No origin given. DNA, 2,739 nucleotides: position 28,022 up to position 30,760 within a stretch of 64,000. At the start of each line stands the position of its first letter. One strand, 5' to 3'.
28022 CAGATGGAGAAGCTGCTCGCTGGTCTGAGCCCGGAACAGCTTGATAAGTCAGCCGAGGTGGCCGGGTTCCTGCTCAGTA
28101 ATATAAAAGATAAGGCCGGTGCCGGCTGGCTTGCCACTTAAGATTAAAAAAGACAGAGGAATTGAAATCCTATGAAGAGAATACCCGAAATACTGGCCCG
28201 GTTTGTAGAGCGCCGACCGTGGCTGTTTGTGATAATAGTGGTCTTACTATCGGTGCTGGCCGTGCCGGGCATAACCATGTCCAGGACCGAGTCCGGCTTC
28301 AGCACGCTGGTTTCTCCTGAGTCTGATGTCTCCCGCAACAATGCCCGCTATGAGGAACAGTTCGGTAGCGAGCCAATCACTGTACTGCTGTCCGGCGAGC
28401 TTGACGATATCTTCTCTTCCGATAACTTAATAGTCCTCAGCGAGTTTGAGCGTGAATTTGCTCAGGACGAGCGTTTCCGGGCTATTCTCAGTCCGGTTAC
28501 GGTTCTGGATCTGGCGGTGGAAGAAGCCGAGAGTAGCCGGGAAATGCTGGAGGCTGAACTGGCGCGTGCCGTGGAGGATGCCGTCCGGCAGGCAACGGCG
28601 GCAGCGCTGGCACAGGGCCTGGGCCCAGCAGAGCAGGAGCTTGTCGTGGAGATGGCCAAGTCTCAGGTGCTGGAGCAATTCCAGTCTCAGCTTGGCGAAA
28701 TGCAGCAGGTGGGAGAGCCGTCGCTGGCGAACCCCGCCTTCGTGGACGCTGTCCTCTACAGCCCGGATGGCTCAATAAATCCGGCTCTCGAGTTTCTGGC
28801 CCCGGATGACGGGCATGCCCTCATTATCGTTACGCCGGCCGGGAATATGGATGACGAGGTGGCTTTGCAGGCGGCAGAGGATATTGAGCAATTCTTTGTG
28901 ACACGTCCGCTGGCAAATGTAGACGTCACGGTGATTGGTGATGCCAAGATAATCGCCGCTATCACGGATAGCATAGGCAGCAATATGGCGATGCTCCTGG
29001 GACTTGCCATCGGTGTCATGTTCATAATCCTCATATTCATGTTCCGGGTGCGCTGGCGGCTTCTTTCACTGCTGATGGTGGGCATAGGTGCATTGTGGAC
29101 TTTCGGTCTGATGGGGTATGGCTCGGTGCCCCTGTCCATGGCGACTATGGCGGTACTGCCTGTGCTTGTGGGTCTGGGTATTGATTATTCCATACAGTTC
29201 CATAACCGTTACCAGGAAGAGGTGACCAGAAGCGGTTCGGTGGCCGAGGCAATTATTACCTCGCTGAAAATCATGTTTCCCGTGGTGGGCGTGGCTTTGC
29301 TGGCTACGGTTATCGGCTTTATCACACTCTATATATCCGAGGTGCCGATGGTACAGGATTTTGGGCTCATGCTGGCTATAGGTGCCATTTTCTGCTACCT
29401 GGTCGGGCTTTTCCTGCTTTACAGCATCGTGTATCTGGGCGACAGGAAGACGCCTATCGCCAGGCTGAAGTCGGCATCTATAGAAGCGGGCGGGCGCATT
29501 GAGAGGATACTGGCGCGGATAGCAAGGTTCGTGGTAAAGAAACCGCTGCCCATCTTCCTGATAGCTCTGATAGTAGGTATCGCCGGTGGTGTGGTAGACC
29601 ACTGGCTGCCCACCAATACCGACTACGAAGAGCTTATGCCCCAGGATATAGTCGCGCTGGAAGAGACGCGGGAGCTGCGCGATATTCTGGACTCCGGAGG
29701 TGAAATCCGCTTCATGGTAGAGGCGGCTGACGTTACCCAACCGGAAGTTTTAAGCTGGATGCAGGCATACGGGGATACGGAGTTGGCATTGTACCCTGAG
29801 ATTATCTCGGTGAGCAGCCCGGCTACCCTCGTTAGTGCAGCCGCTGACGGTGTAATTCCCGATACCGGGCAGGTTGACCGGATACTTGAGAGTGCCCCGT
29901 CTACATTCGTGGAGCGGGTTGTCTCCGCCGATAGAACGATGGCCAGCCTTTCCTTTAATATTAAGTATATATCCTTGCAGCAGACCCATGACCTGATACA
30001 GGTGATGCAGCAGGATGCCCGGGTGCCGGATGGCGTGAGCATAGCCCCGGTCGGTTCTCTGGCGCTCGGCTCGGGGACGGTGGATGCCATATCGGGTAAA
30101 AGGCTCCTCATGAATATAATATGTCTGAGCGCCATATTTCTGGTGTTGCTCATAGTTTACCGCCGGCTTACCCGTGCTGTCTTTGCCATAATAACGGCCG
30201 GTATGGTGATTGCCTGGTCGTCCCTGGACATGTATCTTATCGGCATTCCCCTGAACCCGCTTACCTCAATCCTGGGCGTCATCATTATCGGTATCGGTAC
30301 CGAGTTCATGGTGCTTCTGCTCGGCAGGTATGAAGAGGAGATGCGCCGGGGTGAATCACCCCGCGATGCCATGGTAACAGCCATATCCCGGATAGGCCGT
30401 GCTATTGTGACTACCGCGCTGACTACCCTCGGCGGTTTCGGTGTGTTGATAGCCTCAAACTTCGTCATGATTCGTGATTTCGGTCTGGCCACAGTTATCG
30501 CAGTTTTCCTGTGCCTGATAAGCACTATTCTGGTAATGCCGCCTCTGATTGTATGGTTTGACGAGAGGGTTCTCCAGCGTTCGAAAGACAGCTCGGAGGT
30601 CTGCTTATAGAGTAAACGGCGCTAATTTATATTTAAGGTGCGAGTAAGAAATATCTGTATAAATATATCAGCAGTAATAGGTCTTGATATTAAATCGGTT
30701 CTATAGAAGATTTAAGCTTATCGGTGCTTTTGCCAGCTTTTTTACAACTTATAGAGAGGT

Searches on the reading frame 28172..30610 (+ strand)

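Call 27: search_protein_families(library=pfam, proteins=[window:28172-30610:+], max_evalue=0.00001)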
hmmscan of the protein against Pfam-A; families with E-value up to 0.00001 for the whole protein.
window:28172-30610:+ (812 aa): 4 families
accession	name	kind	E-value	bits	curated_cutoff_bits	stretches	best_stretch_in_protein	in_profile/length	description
PF03176.21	MMPL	-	2.4e-48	165.2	20.5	2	137-461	28-333/333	MMPL family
PF12349.14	Sterol-sensing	-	5e-11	43.1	22.3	1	665-802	5-142/153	Sterol-sensing domain of SREBP cleavage-activation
PF02355.23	SecD_SecF_C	-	1.2e-08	35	20.5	0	252-419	13-182/189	Protein export membrane protein SecD/SecF, C-terminal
PF02460.24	Patched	-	1.8e-08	34.7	23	1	661-793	23-154/156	Patched SSD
